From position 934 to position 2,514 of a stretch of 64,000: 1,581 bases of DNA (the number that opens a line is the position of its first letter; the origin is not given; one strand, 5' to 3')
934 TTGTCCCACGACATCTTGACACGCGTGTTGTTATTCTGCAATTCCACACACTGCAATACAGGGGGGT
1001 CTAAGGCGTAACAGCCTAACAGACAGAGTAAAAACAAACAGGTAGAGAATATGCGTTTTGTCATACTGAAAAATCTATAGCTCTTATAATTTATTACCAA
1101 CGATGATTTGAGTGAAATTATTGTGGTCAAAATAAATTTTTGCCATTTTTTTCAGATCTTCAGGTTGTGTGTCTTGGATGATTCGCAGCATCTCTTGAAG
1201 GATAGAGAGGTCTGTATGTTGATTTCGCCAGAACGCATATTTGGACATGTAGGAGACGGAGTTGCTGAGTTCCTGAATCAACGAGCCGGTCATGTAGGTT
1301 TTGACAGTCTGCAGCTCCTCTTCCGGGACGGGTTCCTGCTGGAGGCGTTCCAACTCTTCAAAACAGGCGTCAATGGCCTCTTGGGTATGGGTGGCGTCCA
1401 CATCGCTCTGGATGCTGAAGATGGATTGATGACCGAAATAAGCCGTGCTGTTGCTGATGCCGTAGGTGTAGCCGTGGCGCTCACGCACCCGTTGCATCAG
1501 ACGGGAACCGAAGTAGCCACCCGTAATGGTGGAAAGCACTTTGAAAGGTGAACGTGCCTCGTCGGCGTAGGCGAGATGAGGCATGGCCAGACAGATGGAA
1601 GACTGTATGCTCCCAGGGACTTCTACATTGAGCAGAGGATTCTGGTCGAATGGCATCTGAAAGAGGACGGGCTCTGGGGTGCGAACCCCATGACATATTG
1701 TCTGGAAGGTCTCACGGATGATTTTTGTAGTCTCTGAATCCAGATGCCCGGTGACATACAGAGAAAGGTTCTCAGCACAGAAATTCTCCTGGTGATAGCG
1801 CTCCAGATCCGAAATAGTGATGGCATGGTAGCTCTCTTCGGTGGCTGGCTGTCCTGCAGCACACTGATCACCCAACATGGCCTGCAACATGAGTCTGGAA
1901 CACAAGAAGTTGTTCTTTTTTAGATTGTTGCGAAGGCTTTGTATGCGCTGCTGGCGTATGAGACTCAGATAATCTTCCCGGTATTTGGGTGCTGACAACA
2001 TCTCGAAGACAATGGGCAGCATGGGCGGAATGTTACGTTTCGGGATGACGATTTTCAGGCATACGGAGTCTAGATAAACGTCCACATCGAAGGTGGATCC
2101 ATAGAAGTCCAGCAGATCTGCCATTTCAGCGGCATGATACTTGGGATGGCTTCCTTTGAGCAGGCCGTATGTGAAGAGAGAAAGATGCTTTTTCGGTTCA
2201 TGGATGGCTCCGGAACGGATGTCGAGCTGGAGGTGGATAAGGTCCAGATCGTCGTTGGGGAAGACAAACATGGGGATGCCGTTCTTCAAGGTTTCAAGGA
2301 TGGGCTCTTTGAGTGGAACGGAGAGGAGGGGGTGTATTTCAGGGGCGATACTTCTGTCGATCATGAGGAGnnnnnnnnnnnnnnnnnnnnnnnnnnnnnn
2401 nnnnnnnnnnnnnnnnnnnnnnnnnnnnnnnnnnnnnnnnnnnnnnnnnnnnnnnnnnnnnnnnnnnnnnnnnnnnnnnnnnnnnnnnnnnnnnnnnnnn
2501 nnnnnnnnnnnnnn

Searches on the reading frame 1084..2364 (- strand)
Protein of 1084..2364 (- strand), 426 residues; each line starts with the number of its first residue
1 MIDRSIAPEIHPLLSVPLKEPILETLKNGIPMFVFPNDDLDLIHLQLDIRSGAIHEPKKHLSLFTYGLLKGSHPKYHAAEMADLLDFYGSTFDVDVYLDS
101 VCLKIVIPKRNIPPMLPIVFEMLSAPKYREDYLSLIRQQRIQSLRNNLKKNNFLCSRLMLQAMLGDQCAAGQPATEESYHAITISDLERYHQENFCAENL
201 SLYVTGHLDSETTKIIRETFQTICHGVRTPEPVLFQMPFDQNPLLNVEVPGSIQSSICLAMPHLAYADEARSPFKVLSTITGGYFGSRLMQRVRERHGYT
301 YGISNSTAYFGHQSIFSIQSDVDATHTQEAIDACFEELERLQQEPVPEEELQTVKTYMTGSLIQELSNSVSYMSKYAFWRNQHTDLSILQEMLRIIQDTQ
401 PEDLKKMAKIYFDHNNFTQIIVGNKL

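Call 3: search_protein_families(library=pfam, proteins=[window:1084-2364:-], max_evalue=0.1)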
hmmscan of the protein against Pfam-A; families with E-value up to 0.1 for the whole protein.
window:1084-2364:- (426 aa): 1 family
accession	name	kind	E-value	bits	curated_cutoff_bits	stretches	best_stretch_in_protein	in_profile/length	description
PF05193.26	Peptidase_M16_C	-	3.4e-29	102.4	23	1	182-356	2-179/181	Peptidase M16 inactive domain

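Call 49: search_protein_families(library=ncbifam, proteins=[window:1084-2364:-], max_evalue=0.00001)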
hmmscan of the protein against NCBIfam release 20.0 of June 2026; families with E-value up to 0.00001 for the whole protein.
window:1084-2364:- (426 aa): 2 families
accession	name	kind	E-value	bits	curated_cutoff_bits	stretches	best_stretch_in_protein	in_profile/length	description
NF047422.1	YfmF_fam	equivalog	2.6e-19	69.4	285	1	138-409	132-399/412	EF-P 5-aminopentanol modification-associated protein YfmF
NF047421.1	YfmH_fam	equivalog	6.4e-08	32.2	250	0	322-423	324-422/425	EF-P 5-aminopentanol modification-associated protein YfmH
